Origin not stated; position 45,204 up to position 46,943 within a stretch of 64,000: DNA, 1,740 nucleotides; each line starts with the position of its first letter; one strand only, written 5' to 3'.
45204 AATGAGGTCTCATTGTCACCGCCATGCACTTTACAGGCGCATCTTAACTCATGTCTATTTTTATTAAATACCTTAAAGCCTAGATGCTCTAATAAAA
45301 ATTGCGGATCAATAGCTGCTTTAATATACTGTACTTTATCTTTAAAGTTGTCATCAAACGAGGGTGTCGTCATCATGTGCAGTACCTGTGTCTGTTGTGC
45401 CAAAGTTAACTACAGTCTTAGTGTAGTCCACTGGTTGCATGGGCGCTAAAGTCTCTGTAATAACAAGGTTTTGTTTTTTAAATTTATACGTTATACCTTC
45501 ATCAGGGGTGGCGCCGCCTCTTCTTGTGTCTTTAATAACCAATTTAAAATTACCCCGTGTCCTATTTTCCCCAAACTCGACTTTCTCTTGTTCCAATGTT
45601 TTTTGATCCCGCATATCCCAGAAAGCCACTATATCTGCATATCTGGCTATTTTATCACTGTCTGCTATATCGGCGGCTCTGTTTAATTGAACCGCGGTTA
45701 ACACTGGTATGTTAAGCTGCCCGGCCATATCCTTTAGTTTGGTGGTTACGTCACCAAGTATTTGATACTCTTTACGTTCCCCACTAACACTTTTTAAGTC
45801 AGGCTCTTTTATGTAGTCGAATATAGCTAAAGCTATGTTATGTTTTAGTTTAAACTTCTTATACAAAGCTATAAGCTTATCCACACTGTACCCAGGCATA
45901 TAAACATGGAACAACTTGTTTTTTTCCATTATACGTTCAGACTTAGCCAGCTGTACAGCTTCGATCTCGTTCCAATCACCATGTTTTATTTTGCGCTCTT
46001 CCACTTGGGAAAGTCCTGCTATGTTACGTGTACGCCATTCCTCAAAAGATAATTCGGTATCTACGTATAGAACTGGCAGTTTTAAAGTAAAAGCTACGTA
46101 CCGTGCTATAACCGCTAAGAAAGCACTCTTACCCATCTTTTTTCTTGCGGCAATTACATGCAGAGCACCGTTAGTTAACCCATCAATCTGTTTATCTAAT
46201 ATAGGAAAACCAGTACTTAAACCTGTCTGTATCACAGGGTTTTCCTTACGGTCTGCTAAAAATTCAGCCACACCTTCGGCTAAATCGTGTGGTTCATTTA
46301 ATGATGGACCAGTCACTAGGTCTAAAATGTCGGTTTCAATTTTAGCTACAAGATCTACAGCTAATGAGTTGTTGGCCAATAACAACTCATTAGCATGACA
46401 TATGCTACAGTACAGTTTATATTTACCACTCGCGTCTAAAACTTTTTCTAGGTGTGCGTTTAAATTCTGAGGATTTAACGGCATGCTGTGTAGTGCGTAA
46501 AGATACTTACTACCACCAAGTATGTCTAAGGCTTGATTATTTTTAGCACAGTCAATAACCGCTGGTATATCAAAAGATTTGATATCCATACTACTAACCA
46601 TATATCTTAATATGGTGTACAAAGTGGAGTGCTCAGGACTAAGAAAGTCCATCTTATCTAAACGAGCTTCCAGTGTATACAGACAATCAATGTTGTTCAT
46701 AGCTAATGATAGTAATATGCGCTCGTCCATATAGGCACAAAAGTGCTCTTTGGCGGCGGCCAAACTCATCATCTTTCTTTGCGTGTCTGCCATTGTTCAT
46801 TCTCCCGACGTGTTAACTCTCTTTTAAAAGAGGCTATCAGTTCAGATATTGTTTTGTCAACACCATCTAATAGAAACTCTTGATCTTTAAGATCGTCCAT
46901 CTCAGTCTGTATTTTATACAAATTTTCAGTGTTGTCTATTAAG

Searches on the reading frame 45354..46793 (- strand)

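Call 11: search_protein_families(library=phrogs, proteins=[window:45354-46793:-], max_evalue=0.001)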
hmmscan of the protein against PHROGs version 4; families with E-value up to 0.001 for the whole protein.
window:45354-46793:- (479 aa): 6 families
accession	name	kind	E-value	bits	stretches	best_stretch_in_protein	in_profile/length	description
phrog_19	-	DNA, RNA and nucleotide metabolism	1.1e-52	180.7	1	24-429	164-564/621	DnaB-like replicative helicase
phrog_243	-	DNA, RNA and nucleotide metabolism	7.8e-17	62.1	1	192-387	20-217/273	DnaB-like replicative helicase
phrog_239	-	DNA, RNA and nucleotide metabolism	1.6e-15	58.1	1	187-429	336-581/801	DNA primase/helicase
phrog_97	-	other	3.9e-06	27.3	1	183-270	41-140/506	UvsX-like recombinase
phrog_8337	-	DNA, RNA and nucleotide metabolism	3.5e-05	24.4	1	191-282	49-143/273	DNA repair protein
phrog_11530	-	unknown function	5.2e-05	24.2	1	290-373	2-83/184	-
